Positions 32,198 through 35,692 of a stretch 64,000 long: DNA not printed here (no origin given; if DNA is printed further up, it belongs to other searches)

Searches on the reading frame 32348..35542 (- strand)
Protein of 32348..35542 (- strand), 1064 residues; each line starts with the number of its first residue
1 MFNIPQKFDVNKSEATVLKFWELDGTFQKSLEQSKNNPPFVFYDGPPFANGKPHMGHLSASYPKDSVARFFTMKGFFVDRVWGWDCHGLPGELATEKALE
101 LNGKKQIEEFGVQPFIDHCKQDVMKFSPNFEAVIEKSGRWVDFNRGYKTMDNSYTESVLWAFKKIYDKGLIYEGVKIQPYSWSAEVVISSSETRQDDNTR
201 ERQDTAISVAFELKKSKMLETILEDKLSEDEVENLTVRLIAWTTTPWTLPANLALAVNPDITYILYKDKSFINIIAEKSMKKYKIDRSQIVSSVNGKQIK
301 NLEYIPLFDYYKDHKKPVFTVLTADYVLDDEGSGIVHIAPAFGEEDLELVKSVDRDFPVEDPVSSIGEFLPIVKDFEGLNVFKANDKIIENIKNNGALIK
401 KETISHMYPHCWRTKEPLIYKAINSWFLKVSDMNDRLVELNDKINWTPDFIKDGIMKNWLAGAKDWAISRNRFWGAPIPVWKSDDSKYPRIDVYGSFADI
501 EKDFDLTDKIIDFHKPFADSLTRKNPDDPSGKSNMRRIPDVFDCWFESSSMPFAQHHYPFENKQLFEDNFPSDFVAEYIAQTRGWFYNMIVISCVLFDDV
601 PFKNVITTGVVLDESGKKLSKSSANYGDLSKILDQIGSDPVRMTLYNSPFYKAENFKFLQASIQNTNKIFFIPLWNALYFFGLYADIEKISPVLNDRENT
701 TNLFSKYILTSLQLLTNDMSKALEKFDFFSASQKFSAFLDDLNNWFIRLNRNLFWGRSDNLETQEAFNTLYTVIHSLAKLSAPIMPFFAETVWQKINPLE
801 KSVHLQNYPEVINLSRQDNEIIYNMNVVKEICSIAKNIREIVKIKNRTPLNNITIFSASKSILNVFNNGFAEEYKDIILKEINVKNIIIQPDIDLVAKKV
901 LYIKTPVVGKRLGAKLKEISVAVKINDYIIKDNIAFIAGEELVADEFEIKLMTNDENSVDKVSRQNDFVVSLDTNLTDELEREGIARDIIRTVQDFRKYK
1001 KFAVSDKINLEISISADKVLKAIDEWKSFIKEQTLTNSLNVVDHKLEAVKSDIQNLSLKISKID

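Call 16: search_protein_families(library=ncbifam, proteins=[window:32348-35542:-], max_evalue=0.00001)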
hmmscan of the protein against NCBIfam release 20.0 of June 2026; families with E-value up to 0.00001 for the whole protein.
window:32348-35542:- (1064 aa): 14 families
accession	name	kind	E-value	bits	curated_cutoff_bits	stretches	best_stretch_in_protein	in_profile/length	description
TIGR00392.1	ileS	equivalog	1.4e-235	784.4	621.4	1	5-865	3-859/861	isoleucine--tRNA ligase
NF000257.1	MupA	exception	5.8e-191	636.8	1900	1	14-1061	9-1021/1024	mupirocin-resistant isoleucine--tRNA ligase MupA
NF000258.1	MupB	exception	1.5e-180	602.4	1900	1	14-1042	9-1008/1033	mupirocin-resistant isoleucine--tRNA ligase MupB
TIGR00422.1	valS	equivalog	1.4e-114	383.9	612.1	2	321-903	256-800/863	valine--tRNA ligase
NF009687.0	PRK13208.1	equivalog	1.2e-111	374.3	738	2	320-859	254-765/801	valine--tRNA ligase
NF040702.1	ileS_w_GNAT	exception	5.8e-101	338.8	1999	2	276-875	455-1035/1100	isoleucine--tRNA ligase, N-acetyltransferase domain-containing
NF004349.1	PRK05729.1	equivalog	1.3e-97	328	704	2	320-859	249-744/860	valine--tRNA ligase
NF000540.1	alt_ValS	exception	2.5e-60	204.4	900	2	374-862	335-807/827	valine--tRNA ligase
NF011492.0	PRK14900.1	equivalog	1.9e-57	194.9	1783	2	326-868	271-782/1044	valine--tRNA ligase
NF008957.0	PRK12300.1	subfamily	2.8e-45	154.7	677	2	9-342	5-317/946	leucine--tRNA ligase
TIGR00395.1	leuS_arch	equivalog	9.1e-37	126.5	648.5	2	19-356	9-325/938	leucine--tRNA ligase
TIGR00398.1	metG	equivalog_domain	4.6e-26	91.6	336.35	2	47-193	8-135/530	methionine--tRNA ligase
TIGR00396.1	leuS_bact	equivalog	2.8e-25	88.6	548.4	1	11-205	4-179/843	leucine--tRNA ligase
NF001100.0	PRK00133.1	equivalog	3.9e-17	62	587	1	408-483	172-244/676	methionine--tRNA ligase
